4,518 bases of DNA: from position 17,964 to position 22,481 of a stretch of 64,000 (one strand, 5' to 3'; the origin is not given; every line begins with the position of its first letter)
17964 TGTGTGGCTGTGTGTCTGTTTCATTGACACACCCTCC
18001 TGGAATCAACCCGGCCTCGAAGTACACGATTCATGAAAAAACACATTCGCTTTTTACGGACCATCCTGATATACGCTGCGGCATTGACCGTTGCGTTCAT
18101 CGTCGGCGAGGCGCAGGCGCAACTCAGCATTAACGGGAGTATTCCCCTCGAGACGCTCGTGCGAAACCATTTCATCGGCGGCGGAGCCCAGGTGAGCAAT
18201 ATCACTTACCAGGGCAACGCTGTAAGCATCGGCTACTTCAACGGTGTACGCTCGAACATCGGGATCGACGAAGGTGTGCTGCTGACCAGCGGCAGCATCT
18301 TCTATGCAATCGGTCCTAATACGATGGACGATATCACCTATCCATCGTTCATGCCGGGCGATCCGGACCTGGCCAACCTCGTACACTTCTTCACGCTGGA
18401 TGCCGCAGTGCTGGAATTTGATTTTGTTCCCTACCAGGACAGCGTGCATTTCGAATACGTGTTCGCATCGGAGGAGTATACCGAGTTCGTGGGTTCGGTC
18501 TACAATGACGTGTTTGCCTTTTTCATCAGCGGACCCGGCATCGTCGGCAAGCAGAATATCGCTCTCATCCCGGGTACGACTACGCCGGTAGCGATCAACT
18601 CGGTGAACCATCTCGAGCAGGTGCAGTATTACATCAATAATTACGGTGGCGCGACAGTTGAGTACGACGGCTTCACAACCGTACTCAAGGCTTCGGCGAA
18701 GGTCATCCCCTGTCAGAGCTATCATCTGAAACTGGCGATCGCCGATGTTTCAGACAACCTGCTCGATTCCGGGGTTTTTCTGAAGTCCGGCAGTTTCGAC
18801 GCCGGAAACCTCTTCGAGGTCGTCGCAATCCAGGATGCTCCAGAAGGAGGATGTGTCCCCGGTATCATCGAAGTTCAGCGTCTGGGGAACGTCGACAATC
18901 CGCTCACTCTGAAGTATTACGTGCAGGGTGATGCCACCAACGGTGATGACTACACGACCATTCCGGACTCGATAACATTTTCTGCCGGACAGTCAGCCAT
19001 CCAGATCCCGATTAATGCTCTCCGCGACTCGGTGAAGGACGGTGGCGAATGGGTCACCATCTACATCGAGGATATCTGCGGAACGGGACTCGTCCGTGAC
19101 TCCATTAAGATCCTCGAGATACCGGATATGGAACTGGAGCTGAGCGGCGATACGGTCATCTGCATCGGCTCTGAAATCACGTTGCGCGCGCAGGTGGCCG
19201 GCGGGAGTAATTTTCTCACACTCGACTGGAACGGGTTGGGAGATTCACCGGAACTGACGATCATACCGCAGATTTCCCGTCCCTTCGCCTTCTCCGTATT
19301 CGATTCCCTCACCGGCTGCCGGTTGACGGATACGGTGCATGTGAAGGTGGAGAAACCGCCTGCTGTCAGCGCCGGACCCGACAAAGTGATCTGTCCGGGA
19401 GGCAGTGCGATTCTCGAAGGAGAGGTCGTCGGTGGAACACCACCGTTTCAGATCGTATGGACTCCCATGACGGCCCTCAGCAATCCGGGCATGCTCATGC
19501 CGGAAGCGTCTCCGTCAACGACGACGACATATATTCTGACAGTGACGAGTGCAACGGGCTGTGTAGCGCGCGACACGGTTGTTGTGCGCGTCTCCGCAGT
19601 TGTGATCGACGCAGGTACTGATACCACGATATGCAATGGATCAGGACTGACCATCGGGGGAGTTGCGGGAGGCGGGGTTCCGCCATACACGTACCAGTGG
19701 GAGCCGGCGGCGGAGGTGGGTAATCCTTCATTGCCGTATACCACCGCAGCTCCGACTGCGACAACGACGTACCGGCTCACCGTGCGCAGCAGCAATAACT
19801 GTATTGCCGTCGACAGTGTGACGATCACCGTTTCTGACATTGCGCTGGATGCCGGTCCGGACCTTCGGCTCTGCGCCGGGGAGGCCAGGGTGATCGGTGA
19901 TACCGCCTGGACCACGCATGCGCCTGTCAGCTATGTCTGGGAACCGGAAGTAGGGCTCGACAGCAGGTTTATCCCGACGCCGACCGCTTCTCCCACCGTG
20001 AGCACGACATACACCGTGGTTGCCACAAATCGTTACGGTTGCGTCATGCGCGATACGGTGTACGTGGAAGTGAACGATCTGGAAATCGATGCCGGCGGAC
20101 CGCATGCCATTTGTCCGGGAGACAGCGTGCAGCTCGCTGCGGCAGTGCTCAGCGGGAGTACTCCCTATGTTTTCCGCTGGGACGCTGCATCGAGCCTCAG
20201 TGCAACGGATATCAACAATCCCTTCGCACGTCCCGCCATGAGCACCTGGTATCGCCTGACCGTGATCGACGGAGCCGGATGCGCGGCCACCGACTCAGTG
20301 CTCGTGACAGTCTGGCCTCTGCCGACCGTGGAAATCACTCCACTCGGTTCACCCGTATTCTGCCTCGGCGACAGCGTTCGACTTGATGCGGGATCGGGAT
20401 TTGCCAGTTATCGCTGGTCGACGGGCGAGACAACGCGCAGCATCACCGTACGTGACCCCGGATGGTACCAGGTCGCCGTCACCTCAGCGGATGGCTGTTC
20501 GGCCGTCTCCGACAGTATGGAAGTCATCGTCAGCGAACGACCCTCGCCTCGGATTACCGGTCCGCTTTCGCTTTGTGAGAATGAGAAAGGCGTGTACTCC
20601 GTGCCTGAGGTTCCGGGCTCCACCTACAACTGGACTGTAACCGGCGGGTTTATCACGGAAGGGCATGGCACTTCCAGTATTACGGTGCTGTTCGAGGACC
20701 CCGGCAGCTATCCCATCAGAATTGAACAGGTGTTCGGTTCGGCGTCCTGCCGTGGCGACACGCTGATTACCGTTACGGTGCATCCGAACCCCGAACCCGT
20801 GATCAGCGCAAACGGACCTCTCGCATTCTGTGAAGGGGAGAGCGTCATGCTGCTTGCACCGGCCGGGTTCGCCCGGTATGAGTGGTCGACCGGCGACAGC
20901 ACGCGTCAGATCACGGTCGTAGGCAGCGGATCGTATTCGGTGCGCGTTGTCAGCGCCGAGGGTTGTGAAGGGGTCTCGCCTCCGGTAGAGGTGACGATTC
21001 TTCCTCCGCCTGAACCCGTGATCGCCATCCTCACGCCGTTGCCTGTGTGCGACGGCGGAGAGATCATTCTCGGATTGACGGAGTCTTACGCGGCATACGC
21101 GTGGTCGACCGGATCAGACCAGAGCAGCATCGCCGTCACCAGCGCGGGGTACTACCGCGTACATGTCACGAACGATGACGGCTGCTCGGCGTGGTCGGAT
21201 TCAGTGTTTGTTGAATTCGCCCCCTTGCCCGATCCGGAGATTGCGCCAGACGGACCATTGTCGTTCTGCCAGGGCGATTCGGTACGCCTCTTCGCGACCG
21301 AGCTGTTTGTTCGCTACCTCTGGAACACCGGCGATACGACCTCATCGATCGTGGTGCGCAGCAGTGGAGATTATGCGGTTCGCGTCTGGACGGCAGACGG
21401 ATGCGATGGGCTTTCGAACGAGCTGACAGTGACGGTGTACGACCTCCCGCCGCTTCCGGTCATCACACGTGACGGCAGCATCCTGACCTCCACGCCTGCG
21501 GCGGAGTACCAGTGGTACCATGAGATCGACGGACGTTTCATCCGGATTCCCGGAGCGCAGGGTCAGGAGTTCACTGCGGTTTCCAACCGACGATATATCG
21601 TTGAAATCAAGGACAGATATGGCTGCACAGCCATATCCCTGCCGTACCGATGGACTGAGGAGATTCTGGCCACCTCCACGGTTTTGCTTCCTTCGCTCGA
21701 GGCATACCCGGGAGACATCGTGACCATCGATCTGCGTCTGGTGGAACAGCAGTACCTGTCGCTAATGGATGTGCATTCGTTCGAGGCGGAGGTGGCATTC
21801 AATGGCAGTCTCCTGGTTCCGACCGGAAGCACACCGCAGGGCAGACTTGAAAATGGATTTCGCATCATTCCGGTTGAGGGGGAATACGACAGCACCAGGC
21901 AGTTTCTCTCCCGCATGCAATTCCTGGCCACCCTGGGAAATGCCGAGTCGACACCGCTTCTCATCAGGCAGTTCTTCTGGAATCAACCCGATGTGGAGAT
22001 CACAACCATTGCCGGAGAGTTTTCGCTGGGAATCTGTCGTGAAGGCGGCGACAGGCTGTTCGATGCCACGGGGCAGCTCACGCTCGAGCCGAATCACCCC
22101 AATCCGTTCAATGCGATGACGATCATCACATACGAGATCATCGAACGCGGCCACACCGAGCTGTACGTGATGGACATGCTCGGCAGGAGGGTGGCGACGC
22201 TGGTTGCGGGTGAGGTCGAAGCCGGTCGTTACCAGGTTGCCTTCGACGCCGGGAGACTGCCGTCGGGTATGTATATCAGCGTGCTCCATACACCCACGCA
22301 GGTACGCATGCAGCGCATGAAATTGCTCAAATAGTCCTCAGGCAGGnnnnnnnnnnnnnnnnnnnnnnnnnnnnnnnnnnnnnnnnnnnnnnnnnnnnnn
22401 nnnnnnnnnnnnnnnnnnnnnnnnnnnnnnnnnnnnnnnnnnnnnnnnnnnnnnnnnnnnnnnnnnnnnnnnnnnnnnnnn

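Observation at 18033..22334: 1433-aa T9SS cargo protein: choice-of-anchor L head, 5 plus 6 Cys-containing tandem repeats, type-A sorting domain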

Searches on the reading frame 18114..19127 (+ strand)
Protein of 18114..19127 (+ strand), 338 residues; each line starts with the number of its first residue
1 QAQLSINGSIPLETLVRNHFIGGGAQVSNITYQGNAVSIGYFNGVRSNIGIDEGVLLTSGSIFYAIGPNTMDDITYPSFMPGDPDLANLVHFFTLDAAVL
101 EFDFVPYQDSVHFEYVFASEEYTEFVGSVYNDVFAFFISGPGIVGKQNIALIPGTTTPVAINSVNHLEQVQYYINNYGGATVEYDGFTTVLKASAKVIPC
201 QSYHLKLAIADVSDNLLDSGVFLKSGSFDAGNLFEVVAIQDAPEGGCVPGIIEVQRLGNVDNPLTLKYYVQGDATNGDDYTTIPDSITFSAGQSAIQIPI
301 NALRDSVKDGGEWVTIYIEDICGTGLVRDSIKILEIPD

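Call 31: predict_structure(alignment_id=A2)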
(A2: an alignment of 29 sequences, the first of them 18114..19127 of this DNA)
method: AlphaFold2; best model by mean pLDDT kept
length: 338 residues; sequences in the alignment: 29
mean_pLDDT: 87.6   pTM: 0.81
mean pLDDT of the five models: 87.6, 87.5, 84.3, 84.1, 83.2
residues with pLDDT >= 90: 183; 70-90: 133; 50-70: 22; < 50: 0
segments of 3 or more residues with pLDDT < 50: none
pLDDT, mean of each block of 10 residues (from residue 1): 82 92 83 96 91 95 84 81 93 94 91 92 61 90 93 88 77 84 86 92 95 88 92 89 88 88 88 90 93 93 80 88 77 84
secondary structure, 60 per line:
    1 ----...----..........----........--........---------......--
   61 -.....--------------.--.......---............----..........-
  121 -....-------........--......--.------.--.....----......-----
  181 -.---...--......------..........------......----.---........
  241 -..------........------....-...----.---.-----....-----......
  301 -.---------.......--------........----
elements in order: E5-7 H12-21 E26-33 E39-43 E53-58 H62-65 H84-90 E94-105 E110-119 H122-125 E133-140 E143-148 H161-165 E173-175 E186-188 E191-196 E203-212 E219-224 E233-240 E250-257 E264-267 E269-271 E286-289 E295-300 E312-318 E327-334

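Call 58: fold_search(model_id=the predicted structure, library=pdb)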
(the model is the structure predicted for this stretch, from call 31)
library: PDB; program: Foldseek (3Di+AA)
matches with E <= 10: 1571; with E <= 0.001: 45
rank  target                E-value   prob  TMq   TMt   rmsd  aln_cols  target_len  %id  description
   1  2c9a_A                7.6e-07  1.00  0.27  0.33  16.9       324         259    9  Crystal structure of the MAM-Ig module of receptor protein tyrosine phosphatase mu (released 2006-01-19)
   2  7brs_D                1.8e-05  0.80  0.17  0.08  16.5       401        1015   10  E.coli beta-galactosidase (E537Q) in complex with fluorescent probe KSA02 (released 2021-03-03)
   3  3iap_A                2.5e-05  0.77  0.17  0.08  16.9       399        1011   10  E. coli (lacZ) beta-galactosidase (E416Q) (released 2009-12-29)
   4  3muy_1                2.6e-05  0.77  0.16  0.08  16.6       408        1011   10  E. coli (lacZ) beta-galactosidase (R599A) (released 2011-03-16)
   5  7brs_B                3.1e-05  0.77  0.18  0.09  16.8       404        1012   10  E.coli beta-galactosidase (E537Q) in complex with fluorescent probe KSA02 (released 2021-03-03)
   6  3vda_A                3.1e-05  0.77  0.17  0.08  16.9       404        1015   10  E. coli (lacZ) beta-galactosidase (N460T) (released 2012-04-11)
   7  3czj_A                3.2e-05  0.75  0.17  0.08  16.6       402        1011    9  E. COLI (lacZ) BETA-GALACTOSIDASE (N460T) IN COMPLEX WITH D-GALCTOPYRANOSYL-1-ONE (released 2009-04-07)
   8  3iaq_A                3.2e-05  0.72  0.16  0.08  17.1       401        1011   10  E. coli (lacz) beta-galactosidase (E416V) (released 2009-12-29)
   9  8a1f_B                3.8e-05  1.00  0.23  0.22  18.2       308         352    8  Human PTPRK N-terminal domains MAM-Ig-FN1 (released 2023-03-15)
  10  6cvm_A                3.8e-05  0.75  0.16  0.08  17.1       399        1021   10  Atomic resolution cryo-EM structure of beta-galactosidase (released 2018-05-30)
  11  3t0b_A                3.8e-05  0.69  0.16  0.08  16.9       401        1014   11  E. coli (LacZ) beta-galactosidase (S796T) IPTG complex (released 2012-01-18)
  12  3i3e_B                4.8e-05  0.72  0.16  0.08  16.6       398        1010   10  E. COLI (lacZ) BETA-GALACTOSIDASE (M542A) (released 2010-05-12)
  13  3vd5_A                5.3e-05  0.72  0.17  0.08  16.7       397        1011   10  E. coli (lacZ) beta-galactosidase (N460S) (released 2012-04-11)
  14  1px3_C                5.3e-05  0.66  0.16  0.08  16.5       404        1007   11  E. COLI (LACZ) BETA-GALACTOSIDASE (G794A) (released 2004-06-15)
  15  3t2p_A                6.0e-05  0.69  0.16  0.08  16.8       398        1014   10  E. coli (lacZ) beta-galactosidase (S796D) in complex with IPTG (released 2012-01-18)
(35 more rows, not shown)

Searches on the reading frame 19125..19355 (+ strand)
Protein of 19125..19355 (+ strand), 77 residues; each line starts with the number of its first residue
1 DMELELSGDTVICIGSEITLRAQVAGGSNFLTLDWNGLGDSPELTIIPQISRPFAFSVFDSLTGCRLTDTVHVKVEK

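Call 51: search_protein_families(library=pfam, proteins=[window:19125-19355:+], max_evalue=0.1)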
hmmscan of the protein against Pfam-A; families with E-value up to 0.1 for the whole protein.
seq(77 aa): 0 families

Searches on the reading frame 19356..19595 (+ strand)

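Call 51: search_protein_families(library=pfam, proteins=[window:19356-19595:+], max_evalue=0.1)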
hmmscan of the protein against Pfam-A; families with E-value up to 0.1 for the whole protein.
seq(80 aa): 2 families
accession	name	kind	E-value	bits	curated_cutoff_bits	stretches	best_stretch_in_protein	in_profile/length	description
PF19081.6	Ig_7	-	0.0064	17.2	27.3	1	2-79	2-82/84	Ig-like domain CHU_C associated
PF13927.12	Ig_3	-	0.017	16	30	1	1-66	1-64/78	Immunoglobulin domain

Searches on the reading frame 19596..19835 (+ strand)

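Call 51: search_protein_families(library=pfam, proteins=[window:19596-19835:+], max_evalue=0.1)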
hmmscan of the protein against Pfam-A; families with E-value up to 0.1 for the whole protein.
seq(80 aa): 3 families
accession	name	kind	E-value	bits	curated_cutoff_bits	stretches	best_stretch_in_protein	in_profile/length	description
PF19081.6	Ig_7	-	3.4e-05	24.5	27.3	1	8-79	8-82/84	Ig-like domain CHU_C associated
PF13573.12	SprB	-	0.00061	19.8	28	1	26-38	23-35/37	SprB repeat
PF22352.2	K319L-like_PKD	-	0.016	15.7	27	1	48-79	51-84/84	K319L-like, PKD domain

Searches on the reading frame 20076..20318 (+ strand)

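Call 51: search_protein_families(library=pfam, proteins=[window:20076-20318:+], max_evalue=0.1)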
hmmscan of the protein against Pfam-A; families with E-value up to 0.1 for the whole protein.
seq(81 aa): 2 families
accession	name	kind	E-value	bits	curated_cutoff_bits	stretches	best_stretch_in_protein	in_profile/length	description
PF22352.2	K319L-like_PKD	-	0.001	19.5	27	1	15-79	11-84/84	K319L-like, PKD domain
PF18911.6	PKD_4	-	0.047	14.2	27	0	4-79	6-85/85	PKD domain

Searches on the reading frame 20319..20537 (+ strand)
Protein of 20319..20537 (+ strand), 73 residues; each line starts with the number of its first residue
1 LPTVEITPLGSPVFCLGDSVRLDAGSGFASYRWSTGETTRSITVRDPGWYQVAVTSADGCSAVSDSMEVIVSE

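Call 51: search_protein_families(library=pfam, proteins=[window:20319-20537:+], max_evalue=0.1)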
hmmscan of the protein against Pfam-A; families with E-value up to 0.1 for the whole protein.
seq(73 aa): 3 families
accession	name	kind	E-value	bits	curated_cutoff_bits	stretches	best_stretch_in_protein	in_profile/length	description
PF00801.26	PKD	-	0.0011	19.4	23.5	1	12-71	9-80/80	PKD domain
PF08329.16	ChitinaseA_N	-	0.069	13.3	21.2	1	36-72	71-108/133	Chitinase A, N-terminal domain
PF22352.2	K319L-like_PKD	-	0.086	13.3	27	0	19-55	19-55/84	K319L-like, PKD domain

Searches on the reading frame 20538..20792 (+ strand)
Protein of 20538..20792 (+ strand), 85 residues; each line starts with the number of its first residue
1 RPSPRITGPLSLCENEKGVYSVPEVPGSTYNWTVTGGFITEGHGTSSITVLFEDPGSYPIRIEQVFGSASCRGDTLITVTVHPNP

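Call 51: search_protein_families(library=pfam, proteins=[window:20538-20792:+], max_evalue=0.1)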
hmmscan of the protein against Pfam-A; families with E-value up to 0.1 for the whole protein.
seq(85 aa): 2 families
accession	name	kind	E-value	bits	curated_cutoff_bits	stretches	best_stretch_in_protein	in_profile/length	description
PF19408.5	PKD_6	-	1.1e-11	45.4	25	1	5-60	7-64/82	PKD-like domain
PF16820.11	PKD_3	-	0.049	13.9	26.3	1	25-63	30-65/68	PKD-like domain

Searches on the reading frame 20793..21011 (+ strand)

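Call 51: search_protein_families(library=pfam, proteins=[window:20793-21011:+], max_evalue=0.1)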
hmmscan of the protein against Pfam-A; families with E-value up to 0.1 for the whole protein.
seq(73 aa): 2 families
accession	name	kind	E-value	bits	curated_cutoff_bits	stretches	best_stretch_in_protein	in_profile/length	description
PF19081.6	Ig_7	-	0.015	16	27.3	0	31-71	33-84/84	Ig-like domain CHU_C associated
PF19406.5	PKD_5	-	0.072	13.5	25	0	47-73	62-88/88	PKD-like domain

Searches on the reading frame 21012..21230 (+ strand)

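Call 51: search_protein_families(library=pfam, proteins=[window:21012-21230:+], max_evalue=0.1)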
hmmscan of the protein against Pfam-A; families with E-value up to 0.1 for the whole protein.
seq(73 aa): 1 family
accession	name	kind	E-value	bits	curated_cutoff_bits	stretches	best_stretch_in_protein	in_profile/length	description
PF00801.26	PKD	-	0.093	13.2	23.5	0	27-68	30-79/80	PKD domain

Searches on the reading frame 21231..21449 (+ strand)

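Call 51: search_protein_families(library=pfam, proteins=[window:21231-21449:+], max_evalue=0.1)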
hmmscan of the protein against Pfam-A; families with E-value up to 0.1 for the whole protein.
seq(73 aa): 1 family
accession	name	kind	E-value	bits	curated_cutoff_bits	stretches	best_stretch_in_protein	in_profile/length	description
PF00801.26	PKD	-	0.0051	17.2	23.5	1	9-69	8-80/80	PKD domain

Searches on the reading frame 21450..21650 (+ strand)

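Call 35: search_protein_families(library=pfam, proteins=[window:21450-21650:+], max_evalue=10)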
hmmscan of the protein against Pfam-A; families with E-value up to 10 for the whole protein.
window:21450-21650:+ (67 aa): 2 families
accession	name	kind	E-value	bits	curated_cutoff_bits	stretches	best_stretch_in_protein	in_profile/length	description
PF19081.6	Ig_7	-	0.062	14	27.3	1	14-61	25-72/84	Ig-like domain CHU_C associated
PF13895.12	Ig_2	-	0.21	12.3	27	1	14-61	25-63/79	Immunoglobulin domain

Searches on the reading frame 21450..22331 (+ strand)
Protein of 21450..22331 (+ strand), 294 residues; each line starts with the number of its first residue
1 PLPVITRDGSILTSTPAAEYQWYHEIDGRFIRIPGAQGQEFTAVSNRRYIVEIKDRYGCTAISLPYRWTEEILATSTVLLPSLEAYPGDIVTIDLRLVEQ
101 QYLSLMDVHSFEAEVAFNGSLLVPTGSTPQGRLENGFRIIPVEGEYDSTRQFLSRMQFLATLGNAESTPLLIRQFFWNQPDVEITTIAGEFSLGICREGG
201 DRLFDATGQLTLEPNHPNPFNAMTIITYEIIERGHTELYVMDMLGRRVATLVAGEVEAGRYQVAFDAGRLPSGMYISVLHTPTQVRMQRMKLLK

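Call 33: predict_structure(alignment_id=A3)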
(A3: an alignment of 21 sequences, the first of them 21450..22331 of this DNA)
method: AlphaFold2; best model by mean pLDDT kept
length: 294 residues; sequences in the alignment: 21
mean_pLDDT: 86.8   pTM: 0.50
mean pLDDT of the five models: 86.8, 86.3, 85.2, 85.2, 84.6
residues with pLDDT >= 90: 162; 70-90: 103; 50-70: 19; < 50: 10
segments of 3 or more residues with pLDDT < 50: 197-206
pLDDT, mean of each block of 10 residues (from residue 1): 89 96 94 96 91 95 88 87 91 94 88 95 93 93 91 93 86 94 93 65 51 58 79 85 91 86 85 90 82 77
secondary structure, 60 per line:
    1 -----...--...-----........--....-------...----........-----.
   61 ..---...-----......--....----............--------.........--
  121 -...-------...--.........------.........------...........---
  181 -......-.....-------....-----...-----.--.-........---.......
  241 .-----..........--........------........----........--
elements in order: E6-8 E11-13 E19-26 E29-32 E40-42 E47-54 E60-62 E66-68 E74-79 E82-85 E90-101 E110-118 E122-124 E132-134 E137-145 E152-160 E167-177 E182-187 E189-193 H201-204 E210-212 E223-230 E234-241 E247-256 E259-266 E273-280 E285-292
